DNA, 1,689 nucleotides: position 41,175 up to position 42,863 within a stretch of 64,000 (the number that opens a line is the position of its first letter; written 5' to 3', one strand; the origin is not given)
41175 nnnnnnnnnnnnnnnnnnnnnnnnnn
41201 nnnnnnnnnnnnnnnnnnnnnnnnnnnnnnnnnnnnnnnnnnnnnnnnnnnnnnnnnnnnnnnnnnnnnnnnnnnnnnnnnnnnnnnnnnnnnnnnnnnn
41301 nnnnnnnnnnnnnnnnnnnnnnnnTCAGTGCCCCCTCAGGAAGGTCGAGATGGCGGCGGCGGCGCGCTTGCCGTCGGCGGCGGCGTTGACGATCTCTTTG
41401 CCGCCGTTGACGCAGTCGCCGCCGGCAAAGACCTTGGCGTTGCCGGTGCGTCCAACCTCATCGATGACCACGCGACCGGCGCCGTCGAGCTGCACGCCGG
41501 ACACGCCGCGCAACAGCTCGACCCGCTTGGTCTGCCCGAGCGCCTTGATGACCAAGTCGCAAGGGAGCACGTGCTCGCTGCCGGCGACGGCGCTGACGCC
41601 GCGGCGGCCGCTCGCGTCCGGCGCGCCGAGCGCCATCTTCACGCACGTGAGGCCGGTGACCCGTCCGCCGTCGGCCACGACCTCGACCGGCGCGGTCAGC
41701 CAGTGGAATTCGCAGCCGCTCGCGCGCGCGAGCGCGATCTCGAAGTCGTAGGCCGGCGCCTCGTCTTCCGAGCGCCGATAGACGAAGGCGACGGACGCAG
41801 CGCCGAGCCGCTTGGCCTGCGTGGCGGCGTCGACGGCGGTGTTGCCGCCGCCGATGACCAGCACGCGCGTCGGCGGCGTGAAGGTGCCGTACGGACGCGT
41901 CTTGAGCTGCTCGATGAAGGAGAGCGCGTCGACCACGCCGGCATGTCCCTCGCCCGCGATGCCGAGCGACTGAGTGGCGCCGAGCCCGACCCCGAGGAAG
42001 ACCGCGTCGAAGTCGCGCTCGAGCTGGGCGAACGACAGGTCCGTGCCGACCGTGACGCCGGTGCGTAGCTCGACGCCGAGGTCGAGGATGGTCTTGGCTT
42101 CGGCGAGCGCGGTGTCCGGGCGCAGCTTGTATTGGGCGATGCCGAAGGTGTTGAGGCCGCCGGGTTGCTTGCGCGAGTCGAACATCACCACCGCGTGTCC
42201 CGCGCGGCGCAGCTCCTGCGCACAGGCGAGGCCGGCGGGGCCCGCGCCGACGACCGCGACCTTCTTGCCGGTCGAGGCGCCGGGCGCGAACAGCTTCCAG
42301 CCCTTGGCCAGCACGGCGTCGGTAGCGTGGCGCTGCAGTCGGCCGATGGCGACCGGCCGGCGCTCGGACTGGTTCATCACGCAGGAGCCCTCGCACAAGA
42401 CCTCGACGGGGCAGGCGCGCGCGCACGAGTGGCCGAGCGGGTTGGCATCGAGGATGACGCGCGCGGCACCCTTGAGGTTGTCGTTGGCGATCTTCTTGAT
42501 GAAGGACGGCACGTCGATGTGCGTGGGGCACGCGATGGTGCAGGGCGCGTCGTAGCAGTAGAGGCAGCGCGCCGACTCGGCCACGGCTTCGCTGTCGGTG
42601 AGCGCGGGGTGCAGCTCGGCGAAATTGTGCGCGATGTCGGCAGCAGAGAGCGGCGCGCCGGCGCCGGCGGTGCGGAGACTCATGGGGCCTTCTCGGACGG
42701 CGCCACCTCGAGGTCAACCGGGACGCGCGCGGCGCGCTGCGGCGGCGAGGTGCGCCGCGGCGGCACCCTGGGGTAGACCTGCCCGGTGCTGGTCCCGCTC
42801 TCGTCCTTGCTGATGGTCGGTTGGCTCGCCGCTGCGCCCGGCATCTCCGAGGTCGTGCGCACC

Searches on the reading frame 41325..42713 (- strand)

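Call 53: search_protein_families(library=pfam, proteins=[window:41325-42713:-], max_evalue=0.001)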
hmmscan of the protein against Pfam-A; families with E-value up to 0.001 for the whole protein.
window:41325-42713:- (462 aa): 15 families
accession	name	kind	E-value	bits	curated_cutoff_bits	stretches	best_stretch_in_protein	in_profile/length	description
PF14691.11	Fer4_20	-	1.2e-36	125.4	25.8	1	29-138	3-112/113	Dihydroprymidine dehydrogenase domain II, 4Fe-4S cluster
PF07992.20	Pyr_redox_2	-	2.2e-30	106.5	26.1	1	150-448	1-291/291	Pyridine nucleotide-disulphide oxidoreductase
PF00070.33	Pyr_redox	-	4.5e-12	46.7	22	1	283-356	1-78/82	Pyridine nucleotide-disulphide oxidoreductase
PF13738.12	Pyr_redox_3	-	3.8e-11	43.2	30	1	282-328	165-210/305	Pyridine nucleotide-disulphide oxidoreductase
PF13450.12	NAD_binding_8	-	1e-08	35.8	21.9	1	154-186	1-33/68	NAD(P)-binding Rossmann-like domain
PF12831.13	FAD_oxidored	-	1.3e-08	35.1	27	1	152-195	2-45/416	FAD dependent oxidoreductase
PF03486.20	HI0933_like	-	2.5e-06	27.6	50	1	151-185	2-36/244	HI0933-like protein Rossmann domain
PF01262.27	AlaDh_PNT_C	-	5.3e-06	26.5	23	0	276-310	21-57/214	Alanine dehydrogenase/PNT, C-terminal domain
PF01134.28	GIDA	-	6e-06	26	22.1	0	151-179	1-29/391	Glucose inhibited division protein A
PF01494.25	FAD_binding_3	-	6.3e-06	26.1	22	1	151-183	3-35/349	FAD binding domain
PF01266.30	DAO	-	1.6e-05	25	27.9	1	151-186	1-36/353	FAD dependent oxidoreductase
PF21799.2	MurD-like_N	-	2.4e-05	24.9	27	1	150-189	1-40/88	Mur ligase MurD-like, N-terminal domain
PF02826.25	2-Hacid_dh_C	-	4.3e-05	23.4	25.1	0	129-209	13-95/178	D-isomer specific 2-hydroxyacid dehydrogenase, NAD binding domain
PF00890.30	FAD_binding_2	-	0.00032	20.4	20.4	1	152-186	2-36/414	FAD binding domain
PF01946.23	Thi4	-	0.00051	19.8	26.2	0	151-190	19-59/235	Thi4 family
